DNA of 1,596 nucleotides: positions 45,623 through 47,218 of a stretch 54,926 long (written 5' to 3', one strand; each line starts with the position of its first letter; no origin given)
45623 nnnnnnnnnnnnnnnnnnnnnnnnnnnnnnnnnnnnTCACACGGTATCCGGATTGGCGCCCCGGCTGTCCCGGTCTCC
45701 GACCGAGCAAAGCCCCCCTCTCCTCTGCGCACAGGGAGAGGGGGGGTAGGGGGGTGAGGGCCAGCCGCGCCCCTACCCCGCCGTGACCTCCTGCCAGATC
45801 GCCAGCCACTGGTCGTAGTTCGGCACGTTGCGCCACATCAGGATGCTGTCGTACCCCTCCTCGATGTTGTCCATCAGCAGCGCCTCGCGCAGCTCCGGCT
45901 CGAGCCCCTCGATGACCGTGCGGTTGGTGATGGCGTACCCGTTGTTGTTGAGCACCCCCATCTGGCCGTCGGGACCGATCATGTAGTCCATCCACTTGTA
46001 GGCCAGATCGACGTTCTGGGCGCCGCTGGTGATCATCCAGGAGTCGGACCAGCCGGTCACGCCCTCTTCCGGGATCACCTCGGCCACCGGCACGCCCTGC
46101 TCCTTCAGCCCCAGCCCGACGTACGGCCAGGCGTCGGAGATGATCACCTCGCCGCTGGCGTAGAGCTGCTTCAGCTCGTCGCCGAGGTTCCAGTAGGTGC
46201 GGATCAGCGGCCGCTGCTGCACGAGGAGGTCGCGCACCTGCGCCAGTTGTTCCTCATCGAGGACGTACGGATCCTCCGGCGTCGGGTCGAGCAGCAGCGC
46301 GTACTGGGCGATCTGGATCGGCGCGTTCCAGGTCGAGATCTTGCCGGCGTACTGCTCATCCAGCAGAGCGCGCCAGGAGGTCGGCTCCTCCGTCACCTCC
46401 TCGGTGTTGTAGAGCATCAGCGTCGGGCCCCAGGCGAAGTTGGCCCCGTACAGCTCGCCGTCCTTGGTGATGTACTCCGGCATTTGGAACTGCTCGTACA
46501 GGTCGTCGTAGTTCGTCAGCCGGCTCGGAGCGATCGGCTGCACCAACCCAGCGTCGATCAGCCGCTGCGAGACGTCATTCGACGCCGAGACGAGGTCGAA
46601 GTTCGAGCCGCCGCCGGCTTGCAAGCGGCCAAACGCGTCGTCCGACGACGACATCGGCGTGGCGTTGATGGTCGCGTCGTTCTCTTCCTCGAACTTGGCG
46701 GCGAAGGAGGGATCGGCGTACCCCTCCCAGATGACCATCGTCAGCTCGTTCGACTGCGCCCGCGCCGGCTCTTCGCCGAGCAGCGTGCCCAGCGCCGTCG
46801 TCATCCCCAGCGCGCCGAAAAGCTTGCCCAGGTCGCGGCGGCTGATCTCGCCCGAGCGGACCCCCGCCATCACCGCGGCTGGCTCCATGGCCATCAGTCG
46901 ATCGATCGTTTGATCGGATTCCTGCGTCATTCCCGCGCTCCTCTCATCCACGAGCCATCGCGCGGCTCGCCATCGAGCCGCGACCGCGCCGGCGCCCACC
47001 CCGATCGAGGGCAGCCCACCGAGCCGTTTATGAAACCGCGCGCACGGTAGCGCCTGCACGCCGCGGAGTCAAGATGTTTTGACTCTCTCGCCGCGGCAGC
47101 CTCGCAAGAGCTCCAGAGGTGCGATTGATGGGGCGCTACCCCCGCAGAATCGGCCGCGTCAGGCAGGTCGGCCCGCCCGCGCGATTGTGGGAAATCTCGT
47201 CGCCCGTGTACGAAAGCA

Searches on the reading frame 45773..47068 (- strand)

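Call 32: search_protein_families(library=pfam, proteins=[window:45773-47068:-])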
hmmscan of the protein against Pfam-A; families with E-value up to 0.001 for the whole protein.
window:45773-47068:- (431 aa): 4 families
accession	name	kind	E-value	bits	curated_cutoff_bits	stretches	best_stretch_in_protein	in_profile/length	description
PF13416.11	SBP_bac_8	-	1.2e-32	114.2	27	1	123-387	3-267/279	Bacterial extracellular solute-binding protein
PF13343.11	SBP_bac_6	-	5e-22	79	24.6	1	159-382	6-221/245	Bacterial extracellular solute-binding protein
PF01547.30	SBP_bac_1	-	3.7e-12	47.3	26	1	120-370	11-307/307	Bacterial extracellular solute-binding protein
PF13531.11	SBP_bac_11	-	0.00025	21.4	25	0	122-369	16-218/227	Bacterial extracellular solute-binding protein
